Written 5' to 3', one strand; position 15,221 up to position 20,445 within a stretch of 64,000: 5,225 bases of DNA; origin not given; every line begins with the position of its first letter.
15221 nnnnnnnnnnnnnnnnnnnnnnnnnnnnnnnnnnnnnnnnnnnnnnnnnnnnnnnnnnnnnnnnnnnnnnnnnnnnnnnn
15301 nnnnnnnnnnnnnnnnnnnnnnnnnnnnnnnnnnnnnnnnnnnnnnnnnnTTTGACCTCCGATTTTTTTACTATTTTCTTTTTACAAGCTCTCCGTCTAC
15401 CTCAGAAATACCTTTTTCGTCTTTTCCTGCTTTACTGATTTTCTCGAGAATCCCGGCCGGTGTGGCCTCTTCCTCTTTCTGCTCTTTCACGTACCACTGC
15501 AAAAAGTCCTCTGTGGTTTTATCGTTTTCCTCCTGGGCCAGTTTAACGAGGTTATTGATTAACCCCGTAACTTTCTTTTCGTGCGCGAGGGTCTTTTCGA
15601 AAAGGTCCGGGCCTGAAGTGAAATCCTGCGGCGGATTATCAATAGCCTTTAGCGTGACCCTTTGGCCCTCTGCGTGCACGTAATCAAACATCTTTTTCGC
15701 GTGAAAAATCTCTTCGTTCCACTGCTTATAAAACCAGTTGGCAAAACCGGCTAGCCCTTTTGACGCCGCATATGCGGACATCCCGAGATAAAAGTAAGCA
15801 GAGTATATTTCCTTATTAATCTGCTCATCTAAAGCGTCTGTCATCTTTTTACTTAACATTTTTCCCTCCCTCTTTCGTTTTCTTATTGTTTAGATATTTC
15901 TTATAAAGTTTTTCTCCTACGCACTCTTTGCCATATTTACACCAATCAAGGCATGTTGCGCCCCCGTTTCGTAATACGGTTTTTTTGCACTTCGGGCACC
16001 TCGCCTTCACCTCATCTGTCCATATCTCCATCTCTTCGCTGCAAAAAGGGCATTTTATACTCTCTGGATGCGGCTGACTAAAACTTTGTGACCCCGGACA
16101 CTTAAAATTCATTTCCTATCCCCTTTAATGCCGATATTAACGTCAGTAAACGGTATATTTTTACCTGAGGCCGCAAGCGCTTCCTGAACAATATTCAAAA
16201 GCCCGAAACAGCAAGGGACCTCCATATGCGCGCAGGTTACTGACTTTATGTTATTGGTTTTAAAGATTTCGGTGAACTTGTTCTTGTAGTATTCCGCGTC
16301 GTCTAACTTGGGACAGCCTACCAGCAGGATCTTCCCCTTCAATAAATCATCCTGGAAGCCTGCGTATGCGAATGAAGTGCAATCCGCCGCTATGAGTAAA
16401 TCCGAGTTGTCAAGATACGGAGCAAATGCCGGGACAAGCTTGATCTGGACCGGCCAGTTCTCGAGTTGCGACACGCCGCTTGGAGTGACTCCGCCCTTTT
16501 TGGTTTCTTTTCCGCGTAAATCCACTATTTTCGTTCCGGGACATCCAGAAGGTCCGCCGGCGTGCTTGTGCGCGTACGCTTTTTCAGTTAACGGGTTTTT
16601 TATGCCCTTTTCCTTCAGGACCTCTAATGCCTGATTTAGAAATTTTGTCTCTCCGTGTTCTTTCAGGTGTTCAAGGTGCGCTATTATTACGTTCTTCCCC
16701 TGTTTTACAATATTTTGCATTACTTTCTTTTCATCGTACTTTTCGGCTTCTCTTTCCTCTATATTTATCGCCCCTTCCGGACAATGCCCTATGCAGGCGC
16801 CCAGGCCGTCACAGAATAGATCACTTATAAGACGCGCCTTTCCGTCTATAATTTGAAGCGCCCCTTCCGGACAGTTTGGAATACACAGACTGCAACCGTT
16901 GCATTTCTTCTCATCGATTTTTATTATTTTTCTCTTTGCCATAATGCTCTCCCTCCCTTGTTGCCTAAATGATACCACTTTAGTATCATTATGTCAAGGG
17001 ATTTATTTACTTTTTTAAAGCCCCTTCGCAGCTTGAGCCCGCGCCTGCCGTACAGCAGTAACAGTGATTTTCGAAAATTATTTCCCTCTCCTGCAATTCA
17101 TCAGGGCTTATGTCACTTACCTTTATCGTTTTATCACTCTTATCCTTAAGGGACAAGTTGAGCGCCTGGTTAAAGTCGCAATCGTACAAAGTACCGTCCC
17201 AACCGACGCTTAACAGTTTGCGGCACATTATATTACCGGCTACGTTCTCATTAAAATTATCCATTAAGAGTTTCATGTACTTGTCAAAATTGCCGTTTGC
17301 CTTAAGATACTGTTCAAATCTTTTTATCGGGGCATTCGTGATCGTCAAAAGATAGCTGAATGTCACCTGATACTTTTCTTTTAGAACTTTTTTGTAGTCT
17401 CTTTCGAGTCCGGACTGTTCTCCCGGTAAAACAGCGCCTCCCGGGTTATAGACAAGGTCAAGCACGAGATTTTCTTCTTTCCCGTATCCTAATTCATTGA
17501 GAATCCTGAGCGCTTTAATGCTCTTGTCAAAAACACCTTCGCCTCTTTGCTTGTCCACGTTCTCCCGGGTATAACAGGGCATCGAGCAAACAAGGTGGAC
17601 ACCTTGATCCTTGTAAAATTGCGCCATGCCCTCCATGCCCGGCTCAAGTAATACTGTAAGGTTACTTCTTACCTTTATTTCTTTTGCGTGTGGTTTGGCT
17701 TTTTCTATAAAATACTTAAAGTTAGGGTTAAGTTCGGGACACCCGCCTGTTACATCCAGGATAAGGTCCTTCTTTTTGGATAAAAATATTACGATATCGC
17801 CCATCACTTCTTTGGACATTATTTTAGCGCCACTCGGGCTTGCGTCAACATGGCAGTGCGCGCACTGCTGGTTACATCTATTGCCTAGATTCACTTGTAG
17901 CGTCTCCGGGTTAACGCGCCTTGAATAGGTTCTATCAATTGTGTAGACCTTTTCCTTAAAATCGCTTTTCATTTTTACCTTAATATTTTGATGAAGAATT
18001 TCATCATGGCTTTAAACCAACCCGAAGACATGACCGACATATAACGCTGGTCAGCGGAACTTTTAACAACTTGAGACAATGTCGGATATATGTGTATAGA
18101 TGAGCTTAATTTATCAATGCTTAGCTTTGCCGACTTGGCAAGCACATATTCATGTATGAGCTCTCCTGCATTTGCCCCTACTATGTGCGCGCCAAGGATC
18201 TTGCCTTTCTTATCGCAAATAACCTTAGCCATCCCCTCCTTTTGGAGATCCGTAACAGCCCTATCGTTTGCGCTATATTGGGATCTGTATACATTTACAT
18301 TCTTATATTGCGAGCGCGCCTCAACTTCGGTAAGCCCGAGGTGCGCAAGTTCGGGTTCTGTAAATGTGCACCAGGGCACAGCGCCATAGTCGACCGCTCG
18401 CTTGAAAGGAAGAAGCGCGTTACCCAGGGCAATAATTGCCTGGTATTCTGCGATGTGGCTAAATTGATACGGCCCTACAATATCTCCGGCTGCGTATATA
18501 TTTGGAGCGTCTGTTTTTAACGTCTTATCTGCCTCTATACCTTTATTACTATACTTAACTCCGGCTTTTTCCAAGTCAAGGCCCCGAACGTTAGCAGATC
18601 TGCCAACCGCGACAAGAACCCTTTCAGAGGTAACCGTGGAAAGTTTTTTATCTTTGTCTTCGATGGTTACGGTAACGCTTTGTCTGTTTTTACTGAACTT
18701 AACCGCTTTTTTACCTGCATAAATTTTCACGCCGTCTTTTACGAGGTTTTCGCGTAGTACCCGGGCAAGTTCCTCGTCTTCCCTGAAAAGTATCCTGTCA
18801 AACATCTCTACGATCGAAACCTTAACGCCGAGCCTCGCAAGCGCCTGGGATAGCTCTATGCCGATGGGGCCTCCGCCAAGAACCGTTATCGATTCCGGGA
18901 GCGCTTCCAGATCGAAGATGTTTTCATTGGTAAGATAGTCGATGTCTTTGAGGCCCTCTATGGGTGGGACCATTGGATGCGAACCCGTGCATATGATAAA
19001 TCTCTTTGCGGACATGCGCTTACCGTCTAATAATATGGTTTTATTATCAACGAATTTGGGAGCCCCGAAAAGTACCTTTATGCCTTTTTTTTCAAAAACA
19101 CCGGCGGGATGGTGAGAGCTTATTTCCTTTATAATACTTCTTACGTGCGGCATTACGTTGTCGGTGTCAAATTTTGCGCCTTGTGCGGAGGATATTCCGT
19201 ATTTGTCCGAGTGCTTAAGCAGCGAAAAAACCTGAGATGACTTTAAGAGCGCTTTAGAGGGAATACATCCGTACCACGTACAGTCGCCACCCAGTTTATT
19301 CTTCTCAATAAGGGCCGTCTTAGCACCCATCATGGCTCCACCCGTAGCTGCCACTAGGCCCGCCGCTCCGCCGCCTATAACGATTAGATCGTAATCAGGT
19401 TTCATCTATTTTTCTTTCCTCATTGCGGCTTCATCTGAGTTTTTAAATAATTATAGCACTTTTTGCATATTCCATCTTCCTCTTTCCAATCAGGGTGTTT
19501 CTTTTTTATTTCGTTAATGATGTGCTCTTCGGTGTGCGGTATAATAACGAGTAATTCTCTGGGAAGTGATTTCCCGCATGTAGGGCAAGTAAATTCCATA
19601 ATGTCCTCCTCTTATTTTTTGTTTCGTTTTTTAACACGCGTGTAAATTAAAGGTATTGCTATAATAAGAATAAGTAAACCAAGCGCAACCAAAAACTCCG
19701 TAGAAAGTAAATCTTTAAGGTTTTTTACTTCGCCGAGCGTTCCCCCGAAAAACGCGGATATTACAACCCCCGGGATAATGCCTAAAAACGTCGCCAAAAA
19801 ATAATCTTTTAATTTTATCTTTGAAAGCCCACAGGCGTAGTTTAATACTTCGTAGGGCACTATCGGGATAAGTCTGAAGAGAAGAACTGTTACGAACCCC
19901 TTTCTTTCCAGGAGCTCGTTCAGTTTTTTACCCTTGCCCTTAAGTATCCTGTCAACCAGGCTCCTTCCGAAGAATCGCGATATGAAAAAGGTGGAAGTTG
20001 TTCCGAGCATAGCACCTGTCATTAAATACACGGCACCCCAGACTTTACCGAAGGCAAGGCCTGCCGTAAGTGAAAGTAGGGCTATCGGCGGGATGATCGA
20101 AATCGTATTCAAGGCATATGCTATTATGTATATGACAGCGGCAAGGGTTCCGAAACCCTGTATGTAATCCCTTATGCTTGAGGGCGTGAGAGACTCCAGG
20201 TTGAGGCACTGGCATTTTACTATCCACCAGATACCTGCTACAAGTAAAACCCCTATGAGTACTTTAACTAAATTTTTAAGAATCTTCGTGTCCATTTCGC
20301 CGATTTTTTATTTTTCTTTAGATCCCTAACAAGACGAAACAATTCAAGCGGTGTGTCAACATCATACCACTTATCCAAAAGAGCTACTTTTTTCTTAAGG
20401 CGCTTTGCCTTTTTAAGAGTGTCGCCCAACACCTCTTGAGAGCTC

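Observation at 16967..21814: Shared 23-bp palindromic operator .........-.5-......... overlapping the -10 of two promoters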

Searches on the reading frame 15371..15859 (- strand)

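Call 8: search_protein_families(library=pfam, proteins=[window:15371-15859:-])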
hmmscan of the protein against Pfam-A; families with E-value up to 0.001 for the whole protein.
window:15371-15859:- (162 aa): 1 family
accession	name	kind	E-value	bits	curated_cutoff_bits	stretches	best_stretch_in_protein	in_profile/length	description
PF00210.30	Ferritin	-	6e-42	143.4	24.5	1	8-143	2-141/142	Ferritin-like domain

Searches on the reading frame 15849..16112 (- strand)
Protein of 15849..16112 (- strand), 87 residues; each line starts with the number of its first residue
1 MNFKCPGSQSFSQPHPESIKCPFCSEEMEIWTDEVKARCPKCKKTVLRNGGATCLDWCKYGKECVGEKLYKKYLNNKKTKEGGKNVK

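Call 8: search_protein_families(library=pfam, proteins=[window:15849-16112:-])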
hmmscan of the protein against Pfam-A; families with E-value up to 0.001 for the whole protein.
window:15849-16112:- (87 aa): 0 families

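Call 10: search_protein_families(library=ncbifam, proteins=[window:15849-16112:-])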
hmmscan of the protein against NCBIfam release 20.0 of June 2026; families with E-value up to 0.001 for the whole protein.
window:15849-16112:- (87 aa): 0 families

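Call 42: search_protein_families(library=pfam, proteins=[window:15849-16112:-], max_evalue=1)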
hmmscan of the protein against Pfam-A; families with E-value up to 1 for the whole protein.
window:15849-16112:- (87 aa): 17 families
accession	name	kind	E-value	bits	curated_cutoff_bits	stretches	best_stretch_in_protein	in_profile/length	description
PF04606.18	Ogr_Delta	-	0.0079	16.6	26.3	1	20-34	1-15/47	Ogr/Delta-like zinc finger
PF02892.21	zf-BED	-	0.024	15.1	20.6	1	32-55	12-35/44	BED zinc finger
PF07191.17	Zn_ribbon_6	-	0.033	14.6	25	1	4-63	2-57/67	Double zinc ribbon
PF22191.2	IBR_1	-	0.049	14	27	1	17-44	2-29/47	IBR domain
PF03811.18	Zn_ribbon_InsA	-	0.059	13.6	26.1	1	35-52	4-22/35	InsA N-terminal domain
PF24333.1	DUF7501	-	0.11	13.1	27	0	36-64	10-37/58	Family of unknown function (DUF7501)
PF01155.25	HypA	-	0.11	12.9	28.9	1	15-47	67-97/112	Hydrogenase/urease nickel incorporation, metallochaperone, hypA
PF10601.15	zf-LITAF-like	-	0.13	12.9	23.8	0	14-28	1-15/70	LITAF-like zinc ribbon domain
PF14255.11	Cys_rich_CPXG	-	0.17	12.2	25.2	1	19-33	1-15/52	Cysteine-rich CPXCG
PF13248.11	Zn_ribbon_3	-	0.19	11.7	27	1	36-54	2-19/26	zinc-ribbon domain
PF08792.16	A2L_zn_ribbon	-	0.32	11.2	22.9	1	19-42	4-27/33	A2L zinc ribbon domain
PF18439.7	zf_UBZ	-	0.33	11.1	25.6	0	39-47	5-13/32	Ubiquitin-Binding Zinc Finger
PF03884.20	YacG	-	0.45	10.7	25.5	0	4-26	2-24/52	DNA gyrase inhibitor YacG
PF05605.18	zf-Di19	-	0.55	11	27.5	1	18-29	2-13/54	Drought induced 19 protein (Di19), zinc-binding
PF09723.15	Zn_ribbon_8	-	0.69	10.4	34.4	1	20-46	7-37/41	Zinc ribbon domain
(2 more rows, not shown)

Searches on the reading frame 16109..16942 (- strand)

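Call 9: search_protein_families(library=pfam, proteins=[window:16109-16942:-])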
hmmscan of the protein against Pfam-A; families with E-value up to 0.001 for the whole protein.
window:16109-16942:- (277 aa): 9 families
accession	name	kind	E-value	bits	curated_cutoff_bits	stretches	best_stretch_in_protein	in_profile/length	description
PF00037.32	Fer4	-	1.1e-09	38.1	21.1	1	7-29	1-23/24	4Fe-4S binding domain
PF13237.11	Fer4_10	-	2e-08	34.5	25.5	1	7-55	2-53/53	4Fe-4S dicluster domain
PF12837.12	Fer4_6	-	1.3e-07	31.6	25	1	6-29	1-24/24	4Fe-4S binding domain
PF13187.11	Fer4_9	-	8.8e-07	29.3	27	1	13-59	1-52/52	4Fe-4S dicluster domain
PF13484.11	Fer4_16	-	3.6e-06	28.1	30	0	13-30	1-18/66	4Fe-4S double cluster binding domain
PF12838.12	Fer4_7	-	5.4e-06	27.2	27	1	4-28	28-52/52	4Fe-4S dicluster domain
PF14697.11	Fer4_21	-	1.4e-05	25.6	35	1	8-60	2-58/59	4Fe-4S dicluster domain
PF25160.1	LdpA_Fe-S-bd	-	0.00036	20.7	27.6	0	9-30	23-44/49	LdpA Fe-S cluster-binding domain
PF12797.12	Fer4_2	-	0.00043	20.5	24.5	0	6-26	2-22/22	4Fe-4S binding domain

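Call 10: search_protein_families(library=ncbifam, proteins=[window:16109-16942:-])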
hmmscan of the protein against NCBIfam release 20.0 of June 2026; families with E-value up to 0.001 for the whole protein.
window:16109-16942:- (277 aa): 44 families (the best 25 are shown)
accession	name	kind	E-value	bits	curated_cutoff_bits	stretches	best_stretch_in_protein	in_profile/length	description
TIGR02700.1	flavo_MJ0208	hypoth_equivalog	3e-10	39.7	251.35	1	8-78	144-212/234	dihydromethanopterin reductase (acceptor)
NF038196.1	ferrodoxin_EFR1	subfamily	5.9e-09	36.3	75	1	4-68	177-240/242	EFR1 family ferrodoxin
NF040864.1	HgcB_ferredoxin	equivalog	8.7e-09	35.1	99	1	7-62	9-64/93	mercury methylation ferredoxin HgcB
TIGR02179.1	PorD_KorD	subfamily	1.2e-08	34.9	60.05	1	9-63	22-76/78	2-oxoacid:acceptor oxidoreductase, delta subunit, pyruvate/2-ketoisovalerate family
TIGR01944.1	rnfB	subfamily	1.2e-08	34.7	68.7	1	3-77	104-180/190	RnfABCDGE type electron transport complex subunit B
NF040770.1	hetero_SS_HdrA2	exception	1.9e-08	32.9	1100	1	8-70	573-634/777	CoB-CoM heterodisulfide reductase HdrA2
NF043069.1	T4HPD_activ_SAM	equivalog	1.2e-07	31.4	425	1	6-81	45-116/299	trans-4-hydroxy-L-proline dehydratase activase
NF041891.1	hdrA_Methbact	equivalog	1.4e-07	30.1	1300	1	6-92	566-652/762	ferredoxin:CoB-CoM heterodisulfide reductase subunit HdrA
NF007205.0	PRK09626.1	equivalog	1.6e-07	31.3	93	1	7-86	12-96/105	2-oxoglutarate-acceptor oxidoreductase subunit OorD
NF005506.0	PRK07118.1-5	equivalog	1.8e-07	30.9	388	1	6-36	164-194/279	Fe-S cluster domain-containing protein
NF005415.0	PRK06991.1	equivalog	4.9e-07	29.7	281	1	4-64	77-137/284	electron transport complex subunit RsxB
NF040684.1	PorD_Arch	equivalog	5e-07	29.7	120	1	9-63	29-83/85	pyruvate synthase subunit PorD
TIGR04041.1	activase_YjjW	hypoth_equivalog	7.2e-07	28.9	250.2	1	12-81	41-105/276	YjjW family glycine radical enzyme activase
NF007202.0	PRK09623.1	equivalog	7.5e-07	29.4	166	1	8-65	47-104/105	3-methyl-2-oxobutanoate dehydrogenase subunit delta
NF043039.1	HgcAB_like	equivalog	7.8e-07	29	285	1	4-59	292-349/350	HgcAB-like fusion protein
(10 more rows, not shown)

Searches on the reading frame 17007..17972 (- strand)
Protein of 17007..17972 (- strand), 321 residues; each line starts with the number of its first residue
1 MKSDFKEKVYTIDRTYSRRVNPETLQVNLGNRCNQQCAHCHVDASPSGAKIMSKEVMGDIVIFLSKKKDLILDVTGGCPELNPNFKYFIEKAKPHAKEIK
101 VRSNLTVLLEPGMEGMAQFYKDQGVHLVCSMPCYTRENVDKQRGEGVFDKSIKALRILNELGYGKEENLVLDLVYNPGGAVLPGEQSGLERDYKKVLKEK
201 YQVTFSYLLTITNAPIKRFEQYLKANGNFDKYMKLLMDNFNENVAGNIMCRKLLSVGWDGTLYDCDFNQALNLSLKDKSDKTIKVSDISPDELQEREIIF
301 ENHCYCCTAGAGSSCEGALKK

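Call 9: search_protein_families(library=pfam, proteins=[window:17007-17972:-])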
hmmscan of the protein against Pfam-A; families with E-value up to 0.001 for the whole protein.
window:17007-17972:- (321 aa): 2 families
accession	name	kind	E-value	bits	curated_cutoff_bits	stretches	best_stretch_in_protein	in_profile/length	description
PF12345.13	DUF3641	-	1.9e-52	177.3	24.9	1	182-318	1-134/134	Protein of unknown function (DUF3641)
PF04055.27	Radical_SAM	-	4.1e-12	47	29.5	1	27-164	1-142/166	Radical SAM superfamily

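Call 10: search_protein_families(library=ncbifam, proteins=[window:17007-17972:-])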
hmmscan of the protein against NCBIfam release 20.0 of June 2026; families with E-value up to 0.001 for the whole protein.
window:17007-17972:- (321 aa): 28 families (the best 25 are shown)
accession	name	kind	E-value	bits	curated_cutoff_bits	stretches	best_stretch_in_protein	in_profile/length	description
TIGR04167.1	rSAM_SeCys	equivalog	4.8e-126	420.1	300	1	21-319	6-303/303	arsenosugar biosynthesis radical SAM (seleno)protein ArsS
TIGR04317.1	W_rSAM_matur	equivalog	6.2e-09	35.4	380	1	23-161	4-139/349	tungsten cofactor oxidoreductase radical SAM maturase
NF012164.0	AlbA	equivalog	1.8e-08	33.3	850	1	26-162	116-251/442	subtilosin maturase AlbA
NF050035.1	rSAM_WgK_link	exception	2.1e-08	33.5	650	1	21-159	7-144/367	radical SAM/SPASM peptide maturase WgkB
TIGR04078.1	rSAM_yydG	equivalog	2.4e-08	33.8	300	1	23-104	1-84/309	YydG family radical SAM peptide epimerase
NF001199.0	PRK00164.2-1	equivalog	2.7e-08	33.3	231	1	14-156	5-143/308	GTP 3',8-cyclase MoaA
TIGR03962.1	mycofact_rSAM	equivalog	4.2e-08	32.7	265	1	22-163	11-149/339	mycofactocin radical SAM maturase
NF045574.1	sacti_mat_StsB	exception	3.5e-07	29.4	625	1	29-164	102-234/466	StsB family radical SAM/SPASM domain sactipeptide maturase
NF033640.1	N_Twi_rSAM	subfamily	4.8e-07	29.2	170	1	14-157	101-264/398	twitch domain-containing radical SAM protein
TIGR02668.1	moaA_archaeal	equivalog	6.5e-07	28.6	325.25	1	15-108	4-97/303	GTP 3',8-cyclase MoaA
NF049973.1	radical_Rv1681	equivalog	1e-06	27.9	380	1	32-163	81-211/326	Rv1681 family radical SAM protein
TIGR03978.1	rSAM_paired_1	equivalog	1.8e-06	27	370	1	30-131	90-198/466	His-Xaa-Ser system radical SAM maturase HxsB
NF050038.1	rSAM_RiPP_GggB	equivalog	3.6e-06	26.3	650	1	25-165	44-187/398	streptosactin maturase GggB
TIGR04082.1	rSAM_for_selen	equivalog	1.8e-05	23.7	350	1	13-163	191-336/516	thio(seleno)oxazole modification radical SAM maturase SbtM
TIGR03942.1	sulfatase_rSAM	equivalog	2.1e-05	23.8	349.45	0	228-307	232-314/363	anaerobic sulfatase maturase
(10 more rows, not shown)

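Call 51: find_related_loci(query=window:17007-17972:-, collection=metagenome_contigs, flank=7000)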
Query window:17007-17972:- (321 aa) in metagenome_contigs; peptide patterns used: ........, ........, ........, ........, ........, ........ (x = any residue, [..] = any of these).
154 stretches matched a pattern; 2 encode a relative of the query (tblastn E <= 1e-3); 2 distinct loci.
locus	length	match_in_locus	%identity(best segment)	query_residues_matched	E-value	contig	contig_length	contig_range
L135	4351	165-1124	60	1-321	3e-140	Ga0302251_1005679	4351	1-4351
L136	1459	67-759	64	93-321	1e-112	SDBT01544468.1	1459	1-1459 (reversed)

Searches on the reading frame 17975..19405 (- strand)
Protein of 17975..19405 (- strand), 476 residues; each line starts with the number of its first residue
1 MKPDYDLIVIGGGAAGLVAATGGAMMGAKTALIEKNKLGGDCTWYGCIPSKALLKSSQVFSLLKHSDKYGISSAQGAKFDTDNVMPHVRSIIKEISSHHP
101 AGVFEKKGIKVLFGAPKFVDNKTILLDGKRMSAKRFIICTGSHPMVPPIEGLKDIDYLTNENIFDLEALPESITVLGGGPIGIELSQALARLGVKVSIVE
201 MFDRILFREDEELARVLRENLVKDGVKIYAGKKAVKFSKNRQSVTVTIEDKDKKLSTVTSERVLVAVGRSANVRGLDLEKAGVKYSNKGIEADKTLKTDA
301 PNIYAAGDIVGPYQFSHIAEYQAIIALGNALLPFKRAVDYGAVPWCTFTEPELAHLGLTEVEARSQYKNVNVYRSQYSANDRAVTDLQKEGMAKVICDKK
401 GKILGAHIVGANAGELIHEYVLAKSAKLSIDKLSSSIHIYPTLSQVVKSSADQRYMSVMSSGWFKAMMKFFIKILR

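Call 9: search_protein_families(library=pfam, proteins=[window:17975-19405:-])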
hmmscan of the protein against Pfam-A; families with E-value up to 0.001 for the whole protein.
window:17975-19405:- (476 aa): 13 families
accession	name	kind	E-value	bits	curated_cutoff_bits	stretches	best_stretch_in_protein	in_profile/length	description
PF07992.20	Pyr_redox_2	-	7.3e-63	213.1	26.1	1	5-323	1-291/291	Pyridine nucleotide-disulphide oxidoreductase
PF02852.28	Pyr_redox_dim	-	1e-31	109.8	25.3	1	343-449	1-108/110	Pyridine nucleotide-disulphide oxidoreductase, dimerisation domain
PF00070.33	Pyr_redox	-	3.4e-18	66.4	22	1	173-250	2-81/82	Pyridine nucleotide-disulphide oxidoreductase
PF01134.28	GIDA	-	5.4e-11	42.6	22.1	1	6-65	1-58/391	Glucose inhibited division protein A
PF13738.12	Pyr_redox_3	-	1.2e-10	41.6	30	1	8-307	1-305/305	Pyridine nucleotide-disulphide oxidoreductase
PF12831.13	FAD_oxidored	-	3.6e-10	40.2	27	1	6-45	1-41/416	FAD dependent oxidoreductase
PF01494.25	FAD_binding_3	-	2.9e-07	30.5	22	0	174-201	5-32/349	FAD binding domain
PF03486.20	HI0933_like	-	1.2e-06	28.6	50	1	6-37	2-33/244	HI0933-like protein Rossmann domain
PF01266.30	DAO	-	6.2e-06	26.4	27.9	0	6-44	1-40/353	FAD dependent oxidoreductase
PF00890.30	FAD_binding_2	-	6.3e-06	26.1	20.4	1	6-40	1-36/414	FAD binding domain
PF13450.12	NAD_binding_8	-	2.5e-05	24.9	21.9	0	9-43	1-36/68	NAD(P)-binding Rossmann-like domain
PF01946.23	Thi4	-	0.00024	20.8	26.2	0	5-49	18-63/235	Thi4 family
PF13434.12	Lys_Orn_oxgnase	-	0.00053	19.7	21.3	0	128-204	143-222/339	L-lysine 6-monooxygenase/L-ornithine 5-monooxygenase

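Call 10: search_protein_families(library=ncbifam, proteins=[window:17975-19405:-])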
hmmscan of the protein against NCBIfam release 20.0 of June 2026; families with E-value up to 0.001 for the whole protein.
window:17975-19405:- (476 aa): 83 families (the best 25 are shown)
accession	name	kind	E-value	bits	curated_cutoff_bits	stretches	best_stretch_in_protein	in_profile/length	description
NF004991.0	PRK06370.1-3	subfamily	4.2e-144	480.9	620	1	3-473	34-505/509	FAD-containing oxidoreductase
TIGR01350.1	lipoamide_DH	equivalog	3e-125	418.5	408.8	1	5-455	2-455/461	dihydrolipoyl dehydrogenase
TIGR02053.1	MerA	equivalog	8e-110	368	454.45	1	5-452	1-451/465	mercury(II) reductase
NF004947.0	PRK06292.2-5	equivalog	1.2e-104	350.9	592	1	4-454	3-458/474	dihydrolipoyl dehydrogenase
NF004946.0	PRK06292.2-4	subfamily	4.6e-99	332.4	634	1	4-459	3-475/487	dihydrolipoyl dehydrogenase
NF004776.0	PRK06116.1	equivalog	1.2e-92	311.3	480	1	2-444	2-443/450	glutathione-disulfide reductase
NF004992.0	PRK06370.1-4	equivalog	2.7e-91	306.3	629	1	3-447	3-448/459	FAD-containing oxidoreductase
NF004943.0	PRK06292.2-1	equivalog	4.4e-82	276.3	432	1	4-451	3-452/456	dihydrolipoyl dehydrogenase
NF004939.0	PRK06292.1-1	equivalog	1.3e-80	271.4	435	1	4-450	5-454/476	dihydrolipoyl dehydrogenase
NF005884.0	PRK07846.1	equivalog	1.6e-80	271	501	1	4-449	3-446/454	mycothione reductase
NF003585.0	PRK05249.1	equivalog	5.2e-78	262.7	465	1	3-451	5-454/464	Si-specific NAD(P)(+) transhydrogenase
TIGR01421.1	gluta_reduc_1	equivalog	1.2e-77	262.1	556.15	1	4-444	2-443/450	glutathione-disulfide reductase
TIGR01424.1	gluta_reduc_2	equivalog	2e-77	260.7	606.05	1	4-444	2-439/446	glutathione-disulfide reductase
NF005883.0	PRK07845.1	equivalog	3.4e-77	260.4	479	1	7-454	5-459/466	NAD(P)H-quinone dehydrogenase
NF004945.0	PRK06292.2-3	equivalog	1.9e-74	251.3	494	1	5-447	4-445/457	dihydrolipoyl dehydrogenase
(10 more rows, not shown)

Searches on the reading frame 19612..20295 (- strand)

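Call 9: search_protein_families(library=pfam, proteins=[window:19612-20295:-])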
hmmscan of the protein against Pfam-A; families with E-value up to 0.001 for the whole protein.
window:19612-20295:- (227 aa): 1 family
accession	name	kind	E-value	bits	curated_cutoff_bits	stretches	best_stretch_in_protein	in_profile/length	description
PF09335.16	VTT_dom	-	3.4e-30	105.5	33.9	1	70-184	2-121/123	VTT domain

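Call 10: search_protein_families(library=ncbifam, proteins=[window:19612-20295:-])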
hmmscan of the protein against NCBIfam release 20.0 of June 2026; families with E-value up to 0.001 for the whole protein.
window:19612-20295:- (227 aa): 1 family
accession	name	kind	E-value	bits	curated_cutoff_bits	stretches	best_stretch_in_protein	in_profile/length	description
NF052604.1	UndecprPTUtpABac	equivalog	3.9e-08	33.6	250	1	85-225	50-196/198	undecaprenyl phosphate transporter UptA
